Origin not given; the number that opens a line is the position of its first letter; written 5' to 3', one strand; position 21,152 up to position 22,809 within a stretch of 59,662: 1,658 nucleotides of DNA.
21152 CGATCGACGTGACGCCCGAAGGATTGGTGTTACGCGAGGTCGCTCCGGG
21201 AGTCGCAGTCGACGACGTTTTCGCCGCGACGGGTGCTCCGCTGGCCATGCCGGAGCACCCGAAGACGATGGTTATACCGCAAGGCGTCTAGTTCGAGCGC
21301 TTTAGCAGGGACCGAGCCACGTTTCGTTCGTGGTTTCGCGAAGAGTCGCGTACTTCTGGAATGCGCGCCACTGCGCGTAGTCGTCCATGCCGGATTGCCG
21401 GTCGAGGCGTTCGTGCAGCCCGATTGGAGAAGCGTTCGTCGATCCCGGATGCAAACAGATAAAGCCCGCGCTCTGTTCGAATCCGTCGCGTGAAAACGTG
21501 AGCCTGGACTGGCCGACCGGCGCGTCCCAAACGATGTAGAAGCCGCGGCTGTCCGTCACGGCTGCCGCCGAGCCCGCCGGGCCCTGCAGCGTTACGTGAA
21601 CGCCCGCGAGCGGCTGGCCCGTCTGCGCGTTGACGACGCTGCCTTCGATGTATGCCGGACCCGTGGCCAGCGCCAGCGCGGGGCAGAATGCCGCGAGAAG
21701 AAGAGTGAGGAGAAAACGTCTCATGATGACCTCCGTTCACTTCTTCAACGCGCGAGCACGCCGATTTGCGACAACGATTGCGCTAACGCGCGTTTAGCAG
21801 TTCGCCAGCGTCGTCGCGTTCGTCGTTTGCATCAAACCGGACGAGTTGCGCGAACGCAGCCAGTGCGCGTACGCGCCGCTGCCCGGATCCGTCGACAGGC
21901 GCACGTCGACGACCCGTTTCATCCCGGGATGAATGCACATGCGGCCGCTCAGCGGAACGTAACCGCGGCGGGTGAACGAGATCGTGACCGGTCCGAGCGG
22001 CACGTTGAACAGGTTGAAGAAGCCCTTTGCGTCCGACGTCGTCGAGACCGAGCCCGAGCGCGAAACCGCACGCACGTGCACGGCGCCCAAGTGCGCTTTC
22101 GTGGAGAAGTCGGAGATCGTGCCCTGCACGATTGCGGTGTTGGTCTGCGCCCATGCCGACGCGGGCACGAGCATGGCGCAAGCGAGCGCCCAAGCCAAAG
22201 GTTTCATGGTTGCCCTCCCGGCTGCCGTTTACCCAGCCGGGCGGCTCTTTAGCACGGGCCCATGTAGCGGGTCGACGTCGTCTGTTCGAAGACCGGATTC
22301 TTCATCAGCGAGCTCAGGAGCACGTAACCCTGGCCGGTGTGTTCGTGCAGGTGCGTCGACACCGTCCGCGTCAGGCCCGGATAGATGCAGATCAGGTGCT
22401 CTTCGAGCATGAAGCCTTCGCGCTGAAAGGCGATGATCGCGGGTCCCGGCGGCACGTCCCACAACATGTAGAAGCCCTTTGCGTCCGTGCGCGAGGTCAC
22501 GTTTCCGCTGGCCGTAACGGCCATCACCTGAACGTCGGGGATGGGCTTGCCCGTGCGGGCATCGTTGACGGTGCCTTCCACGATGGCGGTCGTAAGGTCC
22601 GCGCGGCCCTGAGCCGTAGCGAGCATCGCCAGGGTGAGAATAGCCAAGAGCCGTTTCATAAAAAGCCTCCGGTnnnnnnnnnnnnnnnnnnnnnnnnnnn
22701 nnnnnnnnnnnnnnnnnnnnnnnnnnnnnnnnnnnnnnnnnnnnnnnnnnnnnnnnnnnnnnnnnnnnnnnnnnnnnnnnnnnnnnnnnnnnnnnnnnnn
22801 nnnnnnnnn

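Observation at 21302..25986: Candidate undescribed envelope module: sensor-domain pair, LuxR regulator, ABC exporter and three secreted beta-sandwich paralogs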

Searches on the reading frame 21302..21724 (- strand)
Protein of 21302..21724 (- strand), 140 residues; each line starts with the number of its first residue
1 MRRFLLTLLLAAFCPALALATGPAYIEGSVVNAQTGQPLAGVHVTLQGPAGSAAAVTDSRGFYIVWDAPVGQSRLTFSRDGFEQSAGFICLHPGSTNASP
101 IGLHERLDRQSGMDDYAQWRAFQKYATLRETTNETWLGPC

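Call 3: search_protein_families(library=pfam, max_evalue=1, proteins=[window:21302-21724:-])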
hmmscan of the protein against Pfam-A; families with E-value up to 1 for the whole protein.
window:21302-21724:- (140 aa): 5 families
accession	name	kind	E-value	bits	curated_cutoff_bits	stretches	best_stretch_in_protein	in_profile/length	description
PF13620.12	CarboxypepD_reg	-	8.4e-11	42.5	32.3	1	26-94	2-72/82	Carboxypeptidase regulatory-like domain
PF13715.12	CarbopepD_reg_2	-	8e-08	32.6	32.2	1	26-86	1-59/88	CarboxypepD_reg-like domain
PF25020.1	TTR_TEN1-4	-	0.00061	20.1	27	1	26-86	9-68/86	Teneurin TTR-like domain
PF22496.1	SOR_N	-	0.082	13.5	27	0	58-73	11-26/37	Class III superoxide reductase, N-terminal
PF02369.22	Big_1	-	0.11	13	34.9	1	18-62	11-61/93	Bacterial Ig-like domain (group 1)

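Call 7: search_protein_families(library=ncbifam, max_evalue=1, proteins=[window:21302-21724:-])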
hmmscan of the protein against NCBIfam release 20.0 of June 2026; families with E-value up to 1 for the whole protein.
window:21302-21724:- (140 aa): 3 families
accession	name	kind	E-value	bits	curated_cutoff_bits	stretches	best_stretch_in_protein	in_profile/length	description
NF052345.1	S_layer_anammox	exception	1.2e-06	26.2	1400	1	15-102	1304-1390/1596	Kustd1514 family S-layer glycoprotein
NF011610.0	PRK15036.1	equivalog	0.004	17.2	217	1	2-48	3-51/137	hydroxyisourate hydrolase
TIGR04056.1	OMP_RagA_SusC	subfamily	0.038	12.3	368.25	1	26-83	3-55/981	SusC/RagA family TonB-linked outer membrane protein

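Call 50: search_protein_families(library=padloc, max_evalue=0.01, proteins=[window:21302-21724:-])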
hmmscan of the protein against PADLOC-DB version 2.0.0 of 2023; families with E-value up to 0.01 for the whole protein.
window:21302-21724:- (140 aa): 0 families

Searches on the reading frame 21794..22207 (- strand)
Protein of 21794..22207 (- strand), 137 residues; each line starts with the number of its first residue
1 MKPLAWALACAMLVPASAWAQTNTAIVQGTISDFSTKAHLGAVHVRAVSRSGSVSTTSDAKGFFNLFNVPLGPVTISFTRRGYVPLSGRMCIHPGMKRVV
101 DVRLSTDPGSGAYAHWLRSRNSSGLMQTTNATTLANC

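Call 3: search_protein_families(library=pfam, max_evalue=1, proteins=[window:21794-22207:-])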
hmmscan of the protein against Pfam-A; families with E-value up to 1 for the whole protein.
window:21794-22207:- (137 aa): 3 families
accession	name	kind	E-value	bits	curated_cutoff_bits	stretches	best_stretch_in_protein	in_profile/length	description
PF13620.12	CarboxypepD_reg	-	1e-09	39.1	32.3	1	27-104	2-81/82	Carboxypeptidase regulatory-like domain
PF13715.12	CarbopepD_reg_2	-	3.7e-06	27.3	32.2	1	27-106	1-78/88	CarboxypepD_reg-like domain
PF25020.1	TTR_TEN1-4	-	0.0006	20.1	27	1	21-90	3-71/86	Teneurin TTR-like domain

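Call 7: search_protein_families(library=ncbifam, max_evalue=1, proteins=[window:21794-22207:-])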
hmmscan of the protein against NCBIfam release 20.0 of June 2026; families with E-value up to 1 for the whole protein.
window:21794-22207:- (137 aa): 1 family
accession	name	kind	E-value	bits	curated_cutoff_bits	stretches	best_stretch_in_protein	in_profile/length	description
NF052345.1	S_layer_anammox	exception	2e-05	22.2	1400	1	20-107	1307-1394/1596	Kustd1514 family S-layer glycoprotein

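Call 50: search_protein_families(library=padloc, max_evalue=0.01, proteins=[window:21794-22207:-])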
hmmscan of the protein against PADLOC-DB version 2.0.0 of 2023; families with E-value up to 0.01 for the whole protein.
window:21794-22207:- (137 aa): 0 families

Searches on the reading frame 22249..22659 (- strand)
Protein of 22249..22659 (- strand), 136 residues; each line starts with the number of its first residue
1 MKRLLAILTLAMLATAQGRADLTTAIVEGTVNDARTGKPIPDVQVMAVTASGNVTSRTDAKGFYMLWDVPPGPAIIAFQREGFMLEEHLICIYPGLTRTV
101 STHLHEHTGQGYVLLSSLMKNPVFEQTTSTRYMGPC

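Call 3: search_protein_families(library=pfam, max_evalue=1, proteins=[window:22249-22656:-])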
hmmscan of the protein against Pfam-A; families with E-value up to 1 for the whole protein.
window:22249-22656:- (135 aa): 6 families
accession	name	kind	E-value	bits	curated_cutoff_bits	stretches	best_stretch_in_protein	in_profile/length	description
PF13620.12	CarboxypepD_reg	-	1.5e-10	41.7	32.3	1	26-101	2-79/82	Carboxypeptidase regulatory-like domain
PF13715.12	CarbopepD_reg_2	-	5.8e-07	29.9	32.2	1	26-105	1-78/88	CarboxypepD_reg-like domain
PF02369.22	Big_1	-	0.02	15.4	34.9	1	22-62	17-61/93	Bacterial Ig-like domain (group 1)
PF17210.9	SdrD_B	-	0.027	15.1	29.7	1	32-78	18-65/112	SdrD B-like domain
PF25020.1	TTR_TEN1-4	-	0.027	14.8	27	1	23-90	6-72/86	Teneurin TTR-like domain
PF11974.14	bMG3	-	0.14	12.5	34.9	1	29-63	18-54/103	Bacterial alpha-2-macroglobulin MG3 domain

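Call 7: search_protein_families(library=ncbifam, max_evalue=1, proteins=[window:22249-22656:-])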
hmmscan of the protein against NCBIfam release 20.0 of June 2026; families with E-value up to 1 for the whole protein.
window:22249-22656:- (135 aa): 1 family
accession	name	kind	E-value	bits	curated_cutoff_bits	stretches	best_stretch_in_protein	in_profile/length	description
NF052345.1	S_layer_anammox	exception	5.7e-08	30.6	1400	1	14-107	1303-1395/1596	Kustd1514 family S-layer glycoprotein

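Call 19: find_homologous_proteins(query=window:22249-22659:-, max_evalue=0.001)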
Query window:22249-22659:- (136 aa): 12 proteins with E <= 0.001 among 22 candidates.
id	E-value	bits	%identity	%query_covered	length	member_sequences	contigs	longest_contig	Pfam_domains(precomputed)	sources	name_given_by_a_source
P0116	2.0e-78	279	93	100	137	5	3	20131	PF13715.13,PF13620.13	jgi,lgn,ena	-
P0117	3.0e-70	252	83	100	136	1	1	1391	PF13715.13,PF13620.13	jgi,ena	-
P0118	1.9e-62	227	74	100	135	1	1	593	PF13620.13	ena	-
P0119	1.4e-61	224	72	100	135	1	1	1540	PF13715.13,PF13620.13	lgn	-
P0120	1.5e-61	224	74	100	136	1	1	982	PF13620.13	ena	-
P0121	1.5e-59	218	68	100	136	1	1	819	PF13715.13,PF13620.13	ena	-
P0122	3.0e-57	210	77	84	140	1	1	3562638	PF13715.13,PF13620.13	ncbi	-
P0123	8.7e-57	209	69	100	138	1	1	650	PF13715.13,PF13620.13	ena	-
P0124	1.4e-56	208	76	84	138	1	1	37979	PF13715.13,PF13620.13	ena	-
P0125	3.7e-54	200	64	100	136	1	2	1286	PF13620.13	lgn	-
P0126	9.1e-52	193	69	84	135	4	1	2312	PF13715.13,PF13620.13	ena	-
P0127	4.3e-42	161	74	76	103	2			PF13620.13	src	-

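Call 20: find_encoding_contigs(protein=P0116, flank=8000, max_places=4)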
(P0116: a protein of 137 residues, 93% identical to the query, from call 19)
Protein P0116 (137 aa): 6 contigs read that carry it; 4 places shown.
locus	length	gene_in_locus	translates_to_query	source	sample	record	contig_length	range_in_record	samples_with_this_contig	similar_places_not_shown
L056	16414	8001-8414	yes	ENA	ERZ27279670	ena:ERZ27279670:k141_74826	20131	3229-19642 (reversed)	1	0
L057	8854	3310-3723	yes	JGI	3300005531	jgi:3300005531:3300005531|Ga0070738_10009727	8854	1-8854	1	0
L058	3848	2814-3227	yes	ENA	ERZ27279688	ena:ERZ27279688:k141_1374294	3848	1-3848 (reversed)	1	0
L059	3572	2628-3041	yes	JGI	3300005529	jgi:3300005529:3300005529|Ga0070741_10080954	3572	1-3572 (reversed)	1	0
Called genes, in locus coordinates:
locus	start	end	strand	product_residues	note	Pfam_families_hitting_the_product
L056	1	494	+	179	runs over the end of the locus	PF01025:GrpE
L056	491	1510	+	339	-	PF00226:DnaJ, PF01556:DnaJ_C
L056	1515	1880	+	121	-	PF00903:Glyoxalase, PF18029:Glyoxalase_6 (faint)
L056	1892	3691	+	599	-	PF00664:ABC_membrane, PF00005:ABC_tran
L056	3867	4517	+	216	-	PF00072:Response_reg, PF00196:GerE, PF08281:Sigma70_r4_2 (weak)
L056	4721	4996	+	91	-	-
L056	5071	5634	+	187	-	PF00196:GerE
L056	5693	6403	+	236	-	PF00005:ABC_tran, PF13304:AAA_21 (weak)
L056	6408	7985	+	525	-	PF16962:ABC_export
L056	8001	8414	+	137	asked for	PF13620:CarboxypepD_reg, PF13715:CarbopepD_reg_2 (weak)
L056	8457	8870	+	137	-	PF13620:CarboxypepD_reg, PF13715:CarbopepD_reg_2 (weak)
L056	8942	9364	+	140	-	PF13620:CarboxypepD_reg, PF13715:CarbopepD_reg_2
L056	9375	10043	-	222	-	PF01144:CoA_trans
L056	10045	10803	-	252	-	PF01144:CoA_trans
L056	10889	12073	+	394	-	PF02771:Acyl-CoA_dh_N, PF02770:Acyl-CoA_dh_M, PF00441:Acyl-CoA_dh_1, PF08028:Acyl-CoA_dh_2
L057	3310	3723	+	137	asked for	PF13620:CarboxypepD_reg, PF13715:CarbopepD_reg_2 (weak)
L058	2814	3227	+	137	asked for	PF13620:CarboxypepD_reg, PF13715:CarbopepD_reg_2 (weak)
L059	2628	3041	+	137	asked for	PF13620:CarboxypepD_reg, PF13715:CarbopepD_reg_2 (weak)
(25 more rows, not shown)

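Call 21: find_encoding_contigs(protein=P0124, flank=8000, max_places=3)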
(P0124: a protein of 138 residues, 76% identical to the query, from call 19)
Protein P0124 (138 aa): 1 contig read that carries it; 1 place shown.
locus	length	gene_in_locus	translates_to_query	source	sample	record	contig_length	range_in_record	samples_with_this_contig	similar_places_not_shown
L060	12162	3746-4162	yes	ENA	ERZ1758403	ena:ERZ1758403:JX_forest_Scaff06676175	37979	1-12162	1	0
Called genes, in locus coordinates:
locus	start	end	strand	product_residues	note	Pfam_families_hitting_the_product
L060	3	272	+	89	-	?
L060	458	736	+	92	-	-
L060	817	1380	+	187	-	PF00196:GerE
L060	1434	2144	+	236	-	PF00005:ABC_tran, PF13304:AAA_21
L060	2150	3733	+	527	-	PF16962:ABC_export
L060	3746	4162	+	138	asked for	PF13620:CarboxypepD_reg, PF13715:CarbopepD_reg_2 (weak)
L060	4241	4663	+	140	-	PF25020:TTR_TEN1-4 (faint), PF13620:CarboxypepD_reg, PF13715:CarbopepD_reg_2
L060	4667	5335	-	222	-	PF01144:CoA_trans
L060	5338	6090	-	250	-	PF01144:CoA_trans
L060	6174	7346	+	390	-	PF02771:Acyl-CoA_dh_N, PF02770:Acyl-CoA_dh_M, PF00441:Acyl-CoA_dh_1, PF08028:Acyl-CoA_dh_2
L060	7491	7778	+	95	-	-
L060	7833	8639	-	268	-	PF01988:VIT1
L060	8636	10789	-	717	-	PF07676:PD40 (faint), PF26550:Tricorn_2nd (faint), PF00930:DPPIV_N, PF01738:DLH (weak), PF00326:Peptidase_S9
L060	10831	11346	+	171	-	-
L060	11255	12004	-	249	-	PF00730:HhH-GPD, PF00633:HHH (faint)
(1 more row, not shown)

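Call 31: find_related_loci(query=A5, collection=metagenome_contigs, flank=6000)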
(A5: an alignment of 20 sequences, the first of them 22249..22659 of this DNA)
Query A5 (136 aa) in metagenome_contigs; peptide patterns used: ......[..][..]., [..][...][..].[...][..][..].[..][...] (x = any residue, [..] = any of these).
150 stretches matched a pattern; 8 encode a relative of the query (tblastn E <= 1e-3); 8 distinct loci.
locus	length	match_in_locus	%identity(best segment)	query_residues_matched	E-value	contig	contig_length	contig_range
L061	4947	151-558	100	1-136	2e-91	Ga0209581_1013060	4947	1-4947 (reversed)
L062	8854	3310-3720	93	1-136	8e-86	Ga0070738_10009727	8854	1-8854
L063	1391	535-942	83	1-136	4e-78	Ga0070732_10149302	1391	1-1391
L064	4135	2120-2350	36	7-83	5e-11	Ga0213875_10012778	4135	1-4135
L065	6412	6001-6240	32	24-104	7e-6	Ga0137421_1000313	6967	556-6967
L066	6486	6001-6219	32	12-83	1e-5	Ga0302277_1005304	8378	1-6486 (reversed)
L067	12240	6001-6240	32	6-83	2e-5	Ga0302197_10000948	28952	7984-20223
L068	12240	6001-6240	32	6-83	2e-5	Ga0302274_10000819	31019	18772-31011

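Call 50: search_protein_families(library=padloc, max_evalue=0.01, proteins=[window:22249-22659:-])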
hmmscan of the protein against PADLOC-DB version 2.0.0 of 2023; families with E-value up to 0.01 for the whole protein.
window:22249-22659:- (136 aa): 0 families

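Call 63: search_solved_structures(query=A5, max_evalue=0.1)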
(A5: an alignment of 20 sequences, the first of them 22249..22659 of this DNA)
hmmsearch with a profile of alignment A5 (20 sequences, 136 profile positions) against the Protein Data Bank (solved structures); distinct sequences matched with E-value up to 0.1: 3.
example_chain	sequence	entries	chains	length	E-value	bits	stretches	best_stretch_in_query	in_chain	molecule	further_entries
10ps_A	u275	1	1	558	0.00078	22.7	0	35-84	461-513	Serine-aspartate repeat-containing protein D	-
4wi0_B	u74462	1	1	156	0.024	17.9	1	25-86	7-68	Cellulosomal scaffoldin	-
4u3s_B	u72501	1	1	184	0.029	17.7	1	24-86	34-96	Cellulosomal scaffoldin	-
